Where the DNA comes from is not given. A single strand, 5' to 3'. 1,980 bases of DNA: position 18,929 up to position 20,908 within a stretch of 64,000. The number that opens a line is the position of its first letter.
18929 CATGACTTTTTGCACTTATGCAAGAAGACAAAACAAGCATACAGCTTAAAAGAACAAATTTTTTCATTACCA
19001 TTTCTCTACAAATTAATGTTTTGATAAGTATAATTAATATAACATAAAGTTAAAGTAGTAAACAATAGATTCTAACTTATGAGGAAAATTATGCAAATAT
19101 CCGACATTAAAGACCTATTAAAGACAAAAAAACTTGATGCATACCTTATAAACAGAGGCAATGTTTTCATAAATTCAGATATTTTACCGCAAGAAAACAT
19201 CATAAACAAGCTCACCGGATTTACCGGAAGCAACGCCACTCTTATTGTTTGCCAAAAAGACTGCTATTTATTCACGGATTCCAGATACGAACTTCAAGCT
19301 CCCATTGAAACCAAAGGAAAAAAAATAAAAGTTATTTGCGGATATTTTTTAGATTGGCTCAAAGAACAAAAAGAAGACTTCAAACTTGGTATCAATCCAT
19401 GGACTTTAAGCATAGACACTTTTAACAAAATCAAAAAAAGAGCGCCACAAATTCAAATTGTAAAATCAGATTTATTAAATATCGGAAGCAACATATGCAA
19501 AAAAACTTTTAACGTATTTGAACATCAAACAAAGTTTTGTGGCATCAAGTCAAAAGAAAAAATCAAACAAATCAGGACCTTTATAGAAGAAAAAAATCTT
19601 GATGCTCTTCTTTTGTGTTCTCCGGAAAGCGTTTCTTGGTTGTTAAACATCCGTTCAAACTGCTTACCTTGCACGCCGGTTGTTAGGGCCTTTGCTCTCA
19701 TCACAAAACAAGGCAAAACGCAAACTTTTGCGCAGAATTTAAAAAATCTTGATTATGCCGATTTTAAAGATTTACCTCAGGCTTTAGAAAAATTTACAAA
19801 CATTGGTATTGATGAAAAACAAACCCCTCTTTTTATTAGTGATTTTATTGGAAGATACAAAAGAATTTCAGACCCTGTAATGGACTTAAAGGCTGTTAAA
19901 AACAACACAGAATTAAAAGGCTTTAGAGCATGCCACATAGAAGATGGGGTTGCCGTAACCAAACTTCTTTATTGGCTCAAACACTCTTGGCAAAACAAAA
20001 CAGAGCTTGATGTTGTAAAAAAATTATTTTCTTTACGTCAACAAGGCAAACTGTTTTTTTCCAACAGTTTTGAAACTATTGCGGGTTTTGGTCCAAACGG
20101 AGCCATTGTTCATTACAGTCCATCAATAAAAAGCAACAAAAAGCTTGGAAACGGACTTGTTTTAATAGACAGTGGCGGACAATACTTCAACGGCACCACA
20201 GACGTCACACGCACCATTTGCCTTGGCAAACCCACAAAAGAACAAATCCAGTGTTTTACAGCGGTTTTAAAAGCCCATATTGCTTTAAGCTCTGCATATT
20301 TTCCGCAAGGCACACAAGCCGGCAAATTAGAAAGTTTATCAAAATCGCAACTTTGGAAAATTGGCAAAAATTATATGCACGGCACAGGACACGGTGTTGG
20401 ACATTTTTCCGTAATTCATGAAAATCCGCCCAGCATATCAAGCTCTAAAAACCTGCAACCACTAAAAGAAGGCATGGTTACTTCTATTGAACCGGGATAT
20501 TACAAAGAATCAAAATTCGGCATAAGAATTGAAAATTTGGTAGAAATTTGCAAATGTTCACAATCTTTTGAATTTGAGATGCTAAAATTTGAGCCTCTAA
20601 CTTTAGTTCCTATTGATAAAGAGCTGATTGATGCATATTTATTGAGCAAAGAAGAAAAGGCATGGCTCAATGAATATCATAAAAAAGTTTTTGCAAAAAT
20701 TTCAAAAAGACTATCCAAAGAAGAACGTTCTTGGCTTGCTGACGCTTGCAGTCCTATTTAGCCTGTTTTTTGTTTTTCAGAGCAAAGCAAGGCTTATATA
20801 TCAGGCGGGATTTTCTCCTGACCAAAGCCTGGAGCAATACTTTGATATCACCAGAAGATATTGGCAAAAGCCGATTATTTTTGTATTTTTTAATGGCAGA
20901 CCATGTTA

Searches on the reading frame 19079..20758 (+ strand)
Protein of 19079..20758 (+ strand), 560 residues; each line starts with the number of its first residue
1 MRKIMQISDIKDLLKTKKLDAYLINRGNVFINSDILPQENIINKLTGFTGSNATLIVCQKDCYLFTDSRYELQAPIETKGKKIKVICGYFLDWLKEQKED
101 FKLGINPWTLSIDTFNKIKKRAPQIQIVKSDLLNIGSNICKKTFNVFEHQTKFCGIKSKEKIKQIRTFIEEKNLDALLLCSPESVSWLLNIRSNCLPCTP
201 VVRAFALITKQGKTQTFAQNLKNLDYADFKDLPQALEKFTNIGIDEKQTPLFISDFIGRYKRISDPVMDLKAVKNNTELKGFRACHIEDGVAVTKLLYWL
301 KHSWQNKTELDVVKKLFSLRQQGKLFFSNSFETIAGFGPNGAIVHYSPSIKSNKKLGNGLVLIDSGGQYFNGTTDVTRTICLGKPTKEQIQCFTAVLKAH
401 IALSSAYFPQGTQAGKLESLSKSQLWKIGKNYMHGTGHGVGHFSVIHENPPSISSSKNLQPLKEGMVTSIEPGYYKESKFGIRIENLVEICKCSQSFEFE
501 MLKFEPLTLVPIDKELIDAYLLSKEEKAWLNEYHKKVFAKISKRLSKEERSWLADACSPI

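Call 15: search_protein_families(library=ncbifam, proteins=[window:19079-20758:+])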
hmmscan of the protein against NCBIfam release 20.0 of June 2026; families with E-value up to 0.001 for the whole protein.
window:19079-20758:+ (560 aa): 8 families
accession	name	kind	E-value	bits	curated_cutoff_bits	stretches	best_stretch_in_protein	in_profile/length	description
NF040821.1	dipep_PepQ_Arch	equivalog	3.1e-27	95.5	630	1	160-492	1-332/346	Xaa-Pro dipeptidase PepQ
NF007310.0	PRK09795.1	equivalog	2.3e-16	59.6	393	1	266-494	120-344/361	aminopeptidase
NF008131.0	PRK10879.1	equivalog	2.9e-10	39.5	465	1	329-407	225-302/438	Xaa-Pro aminopeptidase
NF011173.0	PRK14575.1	equivalog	3.7e-06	26.1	850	1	346-496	242-393/406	putative peptidase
NF011720.0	PRK15173.1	subfamily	4.5e-06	25.9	420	1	346-496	179-330/343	peptidase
NF011174.0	PRK14576.1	subfamily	5.6e-05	22.2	487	1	360-499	257-393/405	putative endopeptidase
TIGR00500.1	met_pdase_I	equivalog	5.7e-05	22.8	171.35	1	340-472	71-201/247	type I methionyl aminopeptidase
NF010133.0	PRK13607.1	equivalog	9e-05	21.5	339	0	305-384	190-265/443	Xaa-Pro dipeptidase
